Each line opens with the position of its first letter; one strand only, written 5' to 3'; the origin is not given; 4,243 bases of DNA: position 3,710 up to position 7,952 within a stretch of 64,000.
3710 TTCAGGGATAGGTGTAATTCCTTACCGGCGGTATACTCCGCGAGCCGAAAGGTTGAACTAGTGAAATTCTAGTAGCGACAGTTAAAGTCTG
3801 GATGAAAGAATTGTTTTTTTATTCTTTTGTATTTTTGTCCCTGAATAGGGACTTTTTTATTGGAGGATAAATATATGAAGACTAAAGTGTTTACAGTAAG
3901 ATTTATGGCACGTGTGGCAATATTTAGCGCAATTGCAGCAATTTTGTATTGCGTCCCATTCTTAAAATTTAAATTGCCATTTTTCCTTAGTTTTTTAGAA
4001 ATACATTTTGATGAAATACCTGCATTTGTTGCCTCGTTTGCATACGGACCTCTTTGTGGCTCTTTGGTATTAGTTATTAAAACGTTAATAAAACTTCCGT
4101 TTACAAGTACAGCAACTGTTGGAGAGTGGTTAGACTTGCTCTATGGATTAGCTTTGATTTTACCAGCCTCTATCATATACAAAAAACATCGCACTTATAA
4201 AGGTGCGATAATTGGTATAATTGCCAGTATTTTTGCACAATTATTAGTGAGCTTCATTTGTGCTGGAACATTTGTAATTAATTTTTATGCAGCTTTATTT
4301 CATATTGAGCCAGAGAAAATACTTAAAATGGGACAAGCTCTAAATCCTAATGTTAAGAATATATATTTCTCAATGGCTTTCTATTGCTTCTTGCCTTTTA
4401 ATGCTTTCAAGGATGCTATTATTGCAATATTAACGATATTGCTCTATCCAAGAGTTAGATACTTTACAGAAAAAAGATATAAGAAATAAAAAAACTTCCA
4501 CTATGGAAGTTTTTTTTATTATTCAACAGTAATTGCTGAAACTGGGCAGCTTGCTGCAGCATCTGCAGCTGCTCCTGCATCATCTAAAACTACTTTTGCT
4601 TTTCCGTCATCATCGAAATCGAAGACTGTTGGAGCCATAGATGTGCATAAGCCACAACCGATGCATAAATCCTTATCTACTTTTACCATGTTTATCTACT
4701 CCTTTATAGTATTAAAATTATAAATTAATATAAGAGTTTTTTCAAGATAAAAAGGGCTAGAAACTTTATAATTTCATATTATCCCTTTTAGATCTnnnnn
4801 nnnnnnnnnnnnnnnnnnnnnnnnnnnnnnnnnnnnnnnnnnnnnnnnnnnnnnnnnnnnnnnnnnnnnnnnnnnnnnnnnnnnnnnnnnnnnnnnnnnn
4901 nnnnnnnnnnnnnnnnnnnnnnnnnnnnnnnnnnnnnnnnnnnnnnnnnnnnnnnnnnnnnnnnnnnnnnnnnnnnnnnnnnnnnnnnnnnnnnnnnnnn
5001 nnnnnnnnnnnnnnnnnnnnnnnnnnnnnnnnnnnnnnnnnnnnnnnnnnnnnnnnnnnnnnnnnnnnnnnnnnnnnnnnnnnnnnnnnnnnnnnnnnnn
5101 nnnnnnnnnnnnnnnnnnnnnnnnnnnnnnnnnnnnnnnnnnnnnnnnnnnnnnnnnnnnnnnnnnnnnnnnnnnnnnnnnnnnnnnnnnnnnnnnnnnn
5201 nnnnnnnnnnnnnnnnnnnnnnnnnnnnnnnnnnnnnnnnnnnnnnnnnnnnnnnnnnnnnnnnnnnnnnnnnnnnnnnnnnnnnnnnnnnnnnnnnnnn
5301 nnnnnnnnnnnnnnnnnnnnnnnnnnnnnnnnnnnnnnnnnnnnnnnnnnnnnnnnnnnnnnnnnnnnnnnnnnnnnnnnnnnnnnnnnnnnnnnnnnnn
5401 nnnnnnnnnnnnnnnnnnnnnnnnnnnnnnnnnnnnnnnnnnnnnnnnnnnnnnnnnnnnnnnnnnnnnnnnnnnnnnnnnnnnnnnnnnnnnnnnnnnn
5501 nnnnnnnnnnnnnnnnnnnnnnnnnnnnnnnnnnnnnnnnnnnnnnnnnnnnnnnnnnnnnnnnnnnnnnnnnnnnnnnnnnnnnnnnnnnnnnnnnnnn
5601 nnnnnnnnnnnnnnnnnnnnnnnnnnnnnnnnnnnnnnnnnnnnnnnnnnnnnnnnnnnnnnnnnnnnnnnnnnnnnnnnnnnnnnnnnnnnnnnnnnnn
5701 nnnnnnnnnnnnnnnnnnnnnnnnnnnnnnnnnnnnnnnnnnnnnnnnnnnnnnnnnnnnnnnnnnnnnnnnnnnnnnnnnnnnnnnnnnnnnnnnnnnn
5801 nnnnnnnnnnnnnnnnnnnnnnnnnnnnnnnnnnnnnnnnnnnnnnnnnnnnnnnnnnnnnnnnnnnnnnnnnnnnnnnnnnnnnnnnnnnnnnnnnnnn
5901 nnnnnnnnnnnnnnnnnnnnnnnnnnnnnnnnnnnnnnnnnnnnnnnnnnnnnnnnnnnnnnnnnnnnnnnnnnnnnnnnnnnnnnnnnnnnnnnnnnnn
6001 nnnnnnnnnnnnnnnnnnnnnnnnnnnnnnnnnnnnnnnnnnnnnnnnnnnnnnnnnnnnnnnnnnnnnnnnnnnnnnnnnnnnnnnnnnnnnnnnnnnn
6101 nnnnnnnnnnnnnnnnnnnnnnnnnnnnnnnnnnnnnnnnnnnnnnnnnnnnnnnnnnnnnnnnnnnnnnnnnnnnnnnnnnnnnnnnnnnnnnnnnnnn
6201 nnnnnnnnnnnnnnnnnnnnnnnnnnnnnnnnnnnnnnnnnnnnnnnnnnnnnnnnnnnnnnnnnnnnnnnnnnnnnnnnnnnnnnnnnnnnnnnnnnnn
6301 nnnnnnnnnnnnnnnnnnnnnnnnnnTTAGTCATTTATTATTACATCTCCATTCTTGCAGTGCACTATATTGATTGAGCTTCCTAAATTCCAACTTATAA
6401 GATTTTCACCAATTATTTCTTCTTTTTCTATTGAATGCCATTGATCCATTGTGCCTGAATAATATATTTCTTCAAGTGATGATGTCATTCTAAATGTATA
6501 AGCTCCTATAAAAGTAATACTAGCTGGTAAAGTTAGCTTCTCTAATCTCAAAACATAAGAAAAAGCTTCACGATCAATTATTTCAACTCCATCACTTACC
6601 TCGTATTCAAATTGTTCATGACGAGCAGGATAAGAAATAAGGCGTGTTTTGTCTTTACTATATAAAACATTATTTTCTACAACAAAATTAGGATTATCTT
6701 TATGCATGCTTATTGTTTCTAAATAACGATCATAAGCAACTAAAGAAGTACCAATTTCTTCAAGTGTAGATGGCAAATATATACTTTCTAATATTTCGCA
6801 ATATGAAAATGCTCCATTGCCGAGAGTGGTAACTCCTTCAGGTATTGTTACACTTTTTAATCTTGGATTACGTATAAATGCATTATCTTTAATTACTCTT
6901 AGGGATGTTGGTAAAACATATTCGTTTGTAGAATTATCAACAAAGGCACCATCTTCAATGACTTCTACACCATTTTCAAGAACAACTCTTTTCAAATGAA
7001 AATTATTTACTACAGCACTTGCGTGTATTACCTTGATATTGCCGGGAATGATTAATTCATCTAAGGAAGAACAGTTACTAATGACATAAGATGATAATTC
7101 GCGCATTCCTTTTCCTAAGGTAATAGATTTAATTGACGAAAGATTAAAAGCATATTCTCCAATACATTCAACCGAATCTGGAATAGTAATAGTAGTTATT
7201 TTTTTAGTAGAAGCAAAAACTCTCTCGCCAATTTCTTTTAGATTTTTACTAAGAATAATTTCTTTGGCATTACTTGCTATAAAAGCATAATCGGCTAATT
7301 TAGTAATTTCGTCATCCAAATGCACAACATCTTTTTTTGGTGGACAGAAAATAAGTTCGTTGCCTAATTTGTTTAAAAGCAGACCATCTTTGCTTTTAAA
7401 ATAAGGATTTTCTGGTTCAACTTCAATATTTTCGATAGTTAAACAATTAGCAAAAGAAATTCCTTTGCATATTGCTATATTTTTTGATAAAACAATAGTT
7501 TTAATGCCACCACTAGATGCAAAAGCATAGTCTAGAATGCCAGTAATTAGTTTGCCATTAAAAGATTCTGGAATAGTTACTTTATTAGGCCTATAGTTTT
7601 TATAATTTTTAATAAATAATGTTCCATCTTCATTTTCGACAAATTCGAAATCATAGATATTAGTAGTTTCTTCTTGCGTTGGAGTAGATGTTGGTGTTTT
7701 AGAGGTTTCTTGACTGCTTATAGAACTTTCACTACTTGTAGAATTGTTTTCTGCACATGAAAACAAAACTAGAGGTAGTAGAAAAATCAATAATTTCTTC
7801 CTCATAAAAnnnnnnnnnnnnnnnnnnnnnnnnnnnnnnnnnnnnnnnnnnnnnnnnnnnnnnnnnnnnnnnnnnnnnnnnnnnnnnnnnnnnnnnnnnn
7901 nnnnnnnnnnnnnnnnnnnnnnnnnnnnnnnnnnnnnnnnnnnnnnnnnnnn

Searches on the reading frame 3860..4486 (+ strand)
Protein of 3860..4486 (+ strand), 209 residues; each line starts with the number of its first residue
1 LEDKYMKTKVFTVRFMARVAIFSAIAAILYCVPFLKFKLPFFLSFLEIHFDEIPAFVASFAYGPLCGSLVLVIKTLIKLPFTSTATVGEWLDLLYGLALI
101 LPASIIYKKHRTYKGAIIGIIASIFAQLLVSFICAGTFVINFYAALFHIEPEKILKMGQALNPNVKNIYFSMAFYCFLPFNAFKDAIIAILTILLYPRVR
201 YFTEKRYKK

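Call 87: search_protein_families(library=pfam, proteins=[window:3860-4486:+], max_evalue=0.00001)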
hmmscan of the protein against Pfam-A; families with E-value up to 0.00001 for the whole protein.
window:3860-4486:+ (209 aa): 1 family
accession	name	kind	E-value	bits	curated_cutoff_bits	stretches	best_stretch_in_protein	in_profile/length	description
PF12822.12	ECF_trnsprt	-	2e-22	80.4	30.7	1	14-196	1-169/169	ECF transporter, substrate-specific component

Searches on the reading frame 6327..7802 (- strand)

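Call 87: search_protein_families(library=pfam, proteins=[window:6327-7802:-], max_evalue=0.00001)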
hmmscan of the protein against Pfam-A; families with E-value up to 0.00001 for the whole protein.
window:6327-7802:- (491 aa): 2 families
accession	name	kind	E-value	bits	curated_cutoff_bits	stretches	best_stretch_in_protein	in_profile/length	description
PF13306.12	LRR_5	-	5.5e-54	181.9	27.7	3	160-266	16-122/127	BspA type Leucine rich repeat region (6 copies)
PF13855.12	LRR_8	-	5.2e-07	29.8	27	0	300-345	12-58/61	Leucine rich repeat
